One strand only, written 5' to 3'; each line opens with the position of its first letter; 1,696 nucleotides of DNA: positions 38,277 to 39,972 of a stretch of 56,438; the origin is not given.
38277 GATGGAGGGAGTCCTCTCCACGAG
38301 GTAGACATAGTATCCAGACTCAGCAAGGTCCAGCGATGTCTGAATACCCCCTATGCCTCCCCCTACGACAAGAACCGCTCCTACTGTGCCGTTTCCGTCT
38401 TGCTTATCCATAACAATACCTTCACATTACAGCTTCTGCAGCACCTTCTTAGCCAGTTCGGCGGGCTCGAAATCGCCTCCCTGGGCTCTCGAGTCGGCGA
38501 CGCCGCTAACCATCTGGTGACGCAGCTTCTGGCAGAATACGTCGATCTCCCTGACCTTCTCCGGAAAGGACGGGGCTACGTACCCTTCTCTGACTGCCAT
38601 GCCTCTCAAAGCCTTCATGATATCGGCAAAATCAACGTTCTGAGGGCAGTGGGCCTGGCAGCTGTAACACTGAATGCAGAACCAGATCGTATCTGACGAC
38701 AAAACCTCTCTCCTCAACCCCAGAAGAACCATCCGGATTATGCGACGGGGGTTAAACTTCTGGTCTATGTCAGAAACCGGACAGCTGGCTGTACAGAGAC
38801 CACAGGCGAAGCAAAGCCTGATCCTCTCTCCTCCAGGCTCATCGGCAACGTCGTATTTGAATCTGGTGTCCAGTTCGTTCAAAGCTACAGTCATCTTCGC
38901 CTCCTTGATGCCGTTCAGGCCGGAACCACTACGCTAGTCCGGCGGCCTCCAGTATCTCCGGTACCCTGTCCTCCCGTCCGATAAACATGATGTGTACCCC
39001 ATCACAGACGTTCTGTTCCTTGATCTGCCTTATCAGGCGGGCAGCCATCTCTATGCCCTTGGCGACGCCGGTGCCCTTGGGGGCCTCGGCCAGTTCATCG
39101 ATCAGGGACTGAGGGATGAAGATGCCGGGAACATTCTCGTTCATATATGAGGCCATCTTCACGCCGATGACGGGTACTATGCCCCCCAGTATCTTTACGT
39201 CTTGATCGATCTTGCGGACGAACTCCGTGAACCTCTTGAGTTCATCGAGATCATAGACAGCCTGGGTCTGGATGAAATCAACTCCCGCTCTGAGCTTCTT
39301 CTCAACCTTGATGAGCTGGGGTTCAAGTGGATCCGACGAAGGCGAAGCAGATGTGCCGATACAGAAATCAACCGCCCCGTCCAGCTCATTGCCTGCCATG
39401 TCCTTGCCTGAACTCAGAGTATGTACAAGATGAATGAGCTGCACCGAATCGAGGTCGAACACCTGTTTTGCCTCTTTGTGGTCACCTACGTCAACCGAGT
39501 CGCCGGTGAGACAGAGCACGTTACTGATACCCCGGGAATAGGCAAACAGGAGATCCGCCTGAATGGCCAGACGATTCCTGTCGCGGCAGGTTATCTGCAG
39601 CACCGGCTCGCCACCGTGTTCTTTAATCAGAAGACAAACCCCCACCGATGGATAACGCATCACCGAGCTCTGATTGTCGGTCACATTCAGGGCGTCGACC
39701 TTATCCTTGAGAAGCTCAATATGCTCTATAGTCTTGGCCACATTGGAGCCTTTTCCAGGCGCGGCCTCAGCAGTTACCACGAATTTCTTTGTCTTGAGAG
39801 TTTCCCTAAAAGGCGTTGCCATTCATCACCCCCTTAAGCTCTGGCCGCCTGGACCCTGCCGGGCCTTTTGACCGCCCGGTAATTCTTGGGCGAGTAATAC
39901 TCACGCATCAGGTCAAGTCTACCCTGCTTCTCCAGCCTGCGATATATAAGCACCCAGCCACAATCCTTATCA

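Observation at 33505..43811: HdrB-less HdrA/MvhD/MetFV/HdrC gene train: candidate unconventional electron-bifurcating methylene-THF reductase complex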

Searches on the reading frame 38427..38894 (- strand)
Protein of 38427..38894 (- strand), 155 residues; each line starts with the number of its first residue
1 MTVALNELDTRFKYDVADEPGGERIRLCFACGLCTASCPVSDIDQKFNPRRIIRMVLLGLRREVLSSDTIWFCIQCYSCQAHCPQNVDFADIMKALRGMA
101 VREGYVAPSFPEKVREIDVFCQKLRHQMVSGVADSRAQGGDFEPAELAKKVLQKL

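Call 4: search_protein_families(library=pfam, proteins=[window:38427-38894:-], max_evalue=0.01)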
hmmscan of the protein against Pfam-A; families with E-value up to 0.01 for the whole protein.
window:38427-38894:- (155 aa): 12 families
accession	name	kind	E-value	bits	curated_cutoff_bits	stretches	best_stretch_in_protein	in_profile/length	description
PF13183.11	Fer4_8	-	4.7e-10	40.3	27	1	27-87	4-68/68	4Fe-4S dicluster domain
PF13534.11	Fer4_17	-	7.2e-10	39.7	22.2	1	28-88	2-61/61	4Fe-4S dicluster domain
PF13187.11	Fer4_9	-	1.6e-08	34.9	27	1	28-86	2-50/52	4Fe-4S dicluster domain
PF13237.11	Fer4_10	-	1.1e-07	32.1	25.5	2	27-84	8-53/53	4Fe-4S dicluster domain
PF12838.12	Fer4_7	-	4e-06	27.6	27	1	28-87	2-52/52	4Fe-4S dicluster domain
PF13484.11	Fer4_16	-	3.6e-05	24.9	30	1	28-86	2-66/66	4Fe-4S double cluster binding domain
PF00037.32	Fer4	-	0.00012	22.2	21.1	0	27-40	7-20/24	4Fe-4S binding domain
PF12797.12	Fer4_2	-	0.00022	21.5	24.5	0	72-84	9-21/22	4Fe-4S binding domain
PF14697.11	Fer4_21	-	0.00024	21.6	35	0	27-42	40-55/59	4Fe-4S dicluster domain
PF12800.12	Fer4_4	-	0.00025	21.6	24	0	28-40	4-16/17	4Fe-4S binding domain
PF25160.1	LdpA_Fe-S-bd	-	0.00029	21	27.6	1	25-45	25-45/49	LdpA Fe-S cluster-binding domain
PF13746.11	Fer4_18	-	0.0038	17.8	27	0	72-92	60-80/114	4Fe-4S dicluster domain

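Call 23: search_solved_structures(query=window:38427-38894:-, max_evalue=0.01, show_alignments=2)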
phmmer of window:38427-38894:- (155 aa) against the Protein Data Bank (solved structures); distinct sequences matched with E-value up to 0.01: 21.
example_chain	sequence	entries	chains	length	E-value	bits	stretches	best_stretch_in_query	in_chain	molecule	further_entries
8rvv_C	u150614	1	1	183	1.9e-23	86.3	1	8-110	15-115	H(2):CoB-CoM heterodisulfide,ferredoxin reductase subunit C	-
8rvu_c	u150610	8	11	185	2e-23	86.2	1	8-110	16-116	H(2):CoB-CoM heterodisulfide,ferredoxin reductase subunit C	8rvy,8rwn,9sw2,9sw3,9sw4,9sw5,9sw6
9sfi_E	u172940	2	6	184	4.7e-19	72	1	23-117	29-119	H(2)/formate:CoB-CoM heterodisulfide,ferredoxin reductase subunit C2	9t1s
5odc_C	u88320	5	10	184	6.4e-19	71.6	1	24-109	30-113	Heterodisulfide reductase, subunit C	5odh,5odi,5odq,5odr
7bkb_C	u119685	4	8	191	6.9e-17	64.9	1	26-115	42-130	CoB--CoM heterodisulfide reductase subunit C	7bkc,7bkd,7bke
9sw6_H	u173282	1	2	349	2.2e-05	27.6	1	27-87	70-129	Tungsten formylmethanofuran dehydrogenase, subunit F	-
5t5i_F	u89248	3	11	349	0.00016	24.8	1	27-87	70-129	Tungsten formylmethanofuran dehydrogenase subunit fwdF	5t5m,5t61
9nez_B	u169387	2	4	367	0.00042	23.5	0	70-113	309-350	Sulfhydrogenase 1 subunit beta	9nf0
8rja_F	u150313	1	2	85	0.00083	22.5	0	27-90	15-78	NAD(P)H-quinone oxidoreductase subunit I, chloroplastic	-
9ojn_A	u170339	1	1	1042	0.0015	21.6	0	62-99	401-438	Iron-sulfur-binding reductase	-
7p62_I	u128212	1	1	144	0.0016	21.5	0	17-44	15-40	NADH-quinone oxidoreductase subunit I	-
7p69_I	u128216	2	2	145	0.0016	21.5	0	17-44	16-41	NADH-quinone oxidoreductase subunit I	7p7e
7p61_I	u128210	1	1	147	0.0017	21.5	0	17-44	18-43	NADH-quinone oxidoreductase subunit I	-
7p7k_I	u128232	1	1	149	0.0018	21.4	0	17-44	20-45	NADH-quinone oxidoreductase subunit I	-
8rvu_a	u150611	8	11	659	0.0027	20.8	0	23-56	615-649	H(2):CoB-CoM heterodisulfide,ferredoxin reductase subunit A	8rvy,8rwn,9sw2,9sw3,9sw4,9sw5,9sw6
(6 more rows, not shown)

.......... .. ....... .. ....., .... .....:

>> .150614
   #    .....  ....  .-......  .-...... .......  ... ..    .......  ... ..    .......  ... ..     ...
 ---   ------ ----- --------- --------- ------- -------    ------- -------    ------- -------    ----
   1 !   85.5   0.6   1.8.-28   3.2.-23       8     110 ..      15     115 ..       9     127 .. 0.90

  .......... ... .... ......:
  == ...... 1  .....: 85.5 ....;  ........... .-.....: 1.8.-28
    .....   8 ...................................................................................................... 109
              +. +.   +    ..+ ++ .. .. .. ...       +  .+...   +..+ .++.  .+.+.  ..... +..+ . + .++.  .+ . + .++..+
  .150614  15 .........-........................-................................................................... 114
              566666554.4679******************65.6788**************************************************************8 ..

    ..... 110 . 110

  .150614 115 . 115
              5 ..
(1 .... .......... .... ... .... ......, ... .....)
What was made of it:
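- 38427..38894 (-): hdrC (155 aa). It has two CX2CX2CX3C motifs and a short C-terminal tail. It has no fused or adjacent CCG/HdrB. PDB HdrC 2e-23, residues 8-110 against 15-115 (call 23).
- On HdrC: PDB HdrC 2e-23 (call 23).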

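Call 45: search_protein_families(library=ncbifam, proteins=[window:38427-38894:-], max_evalue=0.00001)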
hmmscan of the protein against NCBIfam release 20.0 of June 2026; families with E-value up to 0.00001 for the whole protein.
window:38427-38894:- (155 aa): 12 families
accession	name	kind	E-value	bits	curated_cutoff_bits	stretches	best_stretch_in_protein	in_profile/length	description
TIGR03290.1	CoB_CoM_SS_C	equivalog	4.9e-27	94.7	160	1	26-112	2-87/144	CoB--CoM heterodisulfide reductase subunit C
NF041779.1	hetero_SS_HdrC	equivalog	4.2e-19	68.8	350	1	25-105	30-108/198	ferredoxin:CoB-CoM heterodisulfide reductase subunit HdrC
NF041890.1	hdrC_Methbact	equivalog_domain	2.6e-18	66.3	270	1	23-107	26-108/192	ferredoxin:CoB-CoM heterodisulfide reductase subunit HdrC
NF038018.1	qmoC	equivalog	3e-18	66.4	300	1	11-110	4-100/360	quinone-interacting membrane-bound oxidoreductase complex subunit QmoC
NF008369.0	PRK11168.1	equivalog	1.5e-11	43.8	278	1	26-111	11-92/401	anaerobic glycerol-3-phosphate dehydrogenase subunit C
NF009226.0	PRK12576.1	equivalog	4.5e-10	39.4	344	1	27-99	155-236/317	succinate dehydrogenase/fumarate reductase iron-sulfur subunit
NF008434.0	PRK11274.1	equivalog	3.6e-07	29.5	333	1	23-99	20-101/409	glycolate oxidase subunit GlcF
TIGR03379.1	glycerol3P_GlpC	equivalog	1e-06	27.8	279.9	1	27-98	6-79/397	anaerobic glycerol-3-phosphate dehydrogenase subunit GlpC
NF004898.0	PRK06259.1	equivalog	1.2e-06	27.5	385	1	23-111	131-227/488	fumarate reductase (CoM/CoB) subunit TfrB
TIGR00384.1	dhsB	subfamily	1.3e-06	28.1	88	0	17-96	131-221/222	succinate dehydrogenase and fumarate reductase iron-sulfur protein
NF004616.0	PRK05950.1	subfamily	7.3e-06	25.3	228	0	25-102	146-235/238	succinate dehydrogenase iron-sulfur subunit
NF058577.1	FdxA_fam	equivalog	9.8e-06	25.7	65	0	28-46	9-27/52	4Fe-4S ferredoxin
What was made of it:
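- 38427..38894 (-): TIGR03290 5e-27, below cut-off (call 45).
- Checked: This is a true HdrC homologue (PDB HdrC 2e-23, call 23; TIGR03290 5e-27, call 45).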

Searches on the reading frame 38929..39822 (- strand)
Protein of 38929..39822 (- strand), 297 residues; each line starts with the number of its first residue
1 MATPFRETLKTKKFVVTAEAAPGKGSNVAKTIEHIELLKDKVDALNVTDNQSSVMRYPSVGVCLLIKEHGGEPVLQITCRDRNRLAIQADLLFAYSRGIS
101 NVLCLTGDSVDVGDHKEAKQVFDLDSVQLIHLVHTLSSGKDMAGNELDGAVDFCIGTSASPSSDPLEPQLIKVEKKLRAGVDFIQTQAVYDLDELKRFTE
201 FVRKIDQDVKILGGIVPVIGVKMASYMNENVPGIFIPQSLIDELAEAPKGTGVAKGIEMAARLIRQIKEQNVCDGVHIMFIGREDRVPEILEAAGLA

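Call 4: search_protein_families(library=pfam, proteins=[window:38929-39822:-], max_evalue=0.01)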
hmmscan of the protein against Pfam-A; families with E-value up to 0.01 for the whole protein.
window:38929-39822:- (297 aa): 1 family
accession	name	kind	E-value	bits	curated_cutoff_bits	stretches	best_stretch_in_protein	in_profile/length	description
PF02219.23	MTHFR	-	9.1e-39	134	24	1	6-295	3-287/287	Methylenetetrahydrofolate reductase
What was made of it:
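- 38929..39822 (-): metF (297 aa), the methylene-THF reductase catalytic subunit. PF02219 9e-39 over the full profile (call 4).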

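Call 12: find_encoding_contigs(protein=window:38929-39822:-, flank=10000, max_places=6)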
Protein window:38929-39822:- (297 aa): no gene with exactly this product is on record in the collection.
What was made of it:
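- Tried and rejected: Exact-sequence look-up of MetF in public assemblies: not on record (call 12).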

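Call 42: search_solved_structures(query=window:38929-39822:-, max_evalue=0.001)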
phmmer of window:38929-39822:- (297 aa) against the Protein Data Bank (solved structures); distinct sequences matched with E-value up to 0.001: 16.
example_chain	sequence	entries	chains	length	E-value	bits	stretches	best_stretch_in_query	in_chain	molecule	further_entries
6fnu_A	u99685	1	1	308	5.4e-11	45.7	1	75-290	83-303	Methylenetetrahydrofolate reductase 1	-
6fcx_A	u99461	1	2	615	1.2e-10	44.5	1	67-296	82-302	Methylenetetrahydrofolate reductase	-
8qa4_A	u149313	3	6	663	1.4e-10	44.3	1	67-296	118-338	Methylenetetrahydrofolate reductase (NADPH)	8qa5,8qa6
1v93_A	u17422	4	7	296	1.1e-09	41.4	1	31-296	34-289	5,10-Methylenetetrahydrofolate reductase | Methylenetetrahydrofolate reductase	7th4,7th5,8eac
3apt_A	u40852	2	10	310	1.3e-09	41.1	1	31-296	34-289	Methylenetetrahydrofolate reductase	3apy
5ume_A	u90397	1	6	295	7.3e-07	32.2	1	150-272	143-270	5,10-methylenetetrahydrofolate reductase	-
7rml_A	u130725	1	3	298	5.1e-06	29.4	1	150-284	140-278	5,10-methylenetetrahydrofolate reductase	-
8uy2_A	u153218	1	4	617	7.3e-06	28.9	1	70-239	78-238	Methylenetetrahydrofolate reductase-like protein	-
8uy1_D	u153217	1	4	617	7.3e-06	28.9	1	70-239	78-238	Methylenetetrahydrofolate reductase-like protein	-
2fmn_A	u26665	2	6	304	1.5e-05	27.8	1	150-268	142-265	5,10-methylenetetrahydrofolate reductase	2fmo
3fst_A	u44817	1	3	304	3.8e-05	26.5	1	150-268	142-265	5,10-methylenetetrahydrofolate reductase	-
1b5t_A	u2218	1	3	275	4.1e-05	26.4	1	150-268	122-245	PROTEIN (METHYLENETETRAHYDROFOLATE REDUCTASE)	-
3fsu_A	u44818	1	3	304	4.6e-05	26.3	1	150-268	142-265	5,10-methylenetetrahydrofolate reductase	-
1zp3_A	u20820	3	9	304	5.6e-05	26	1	150-268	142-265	5,10-methylenetetrahydrofolate reductase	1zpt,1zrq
1zp4_A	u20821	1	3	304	6.6e-05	25.7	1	150-268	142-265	5,10-methylenetetrahydrofolate reductase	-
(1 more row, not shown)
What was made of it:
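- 38929..39822 (-): PDB MTHFRs about 1e-10 (call 42).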

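Call 45: search_protein_families(library=ncbifam, proteins=[window:38929-39822:-], max_evalue=0.00001)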
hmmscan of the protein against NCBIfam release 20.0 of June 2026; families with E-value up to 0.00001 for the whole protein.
window:38929-39822:- (297 aa): 4 families
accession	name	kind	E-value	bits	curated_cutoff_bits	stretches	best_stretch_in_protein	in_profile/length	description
NF006396.0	PRK08645.1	equivalog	2.9e-66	223.9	453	1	4-279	313-586/611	bifunctional homocysteine S-methyltransferase/methylenetetrahydrofolate reductase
TIGR00676.1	fadh2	equivalog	6.8e-25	87.9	293.7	1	27-293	16-273/275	methylenetetrahydrofolate reductase [NAD(P)H]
TIGR00677.1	fadh2_euk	equivalog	6.3e-20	71.7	310.05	1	72-296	61-277/281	methylenetetrahydrofolate reductase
NF006950.0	PRK09432.1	equivalog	4.3e-10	39.3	382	1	28-240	41-235/296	methylenetetrahydrofolate reductase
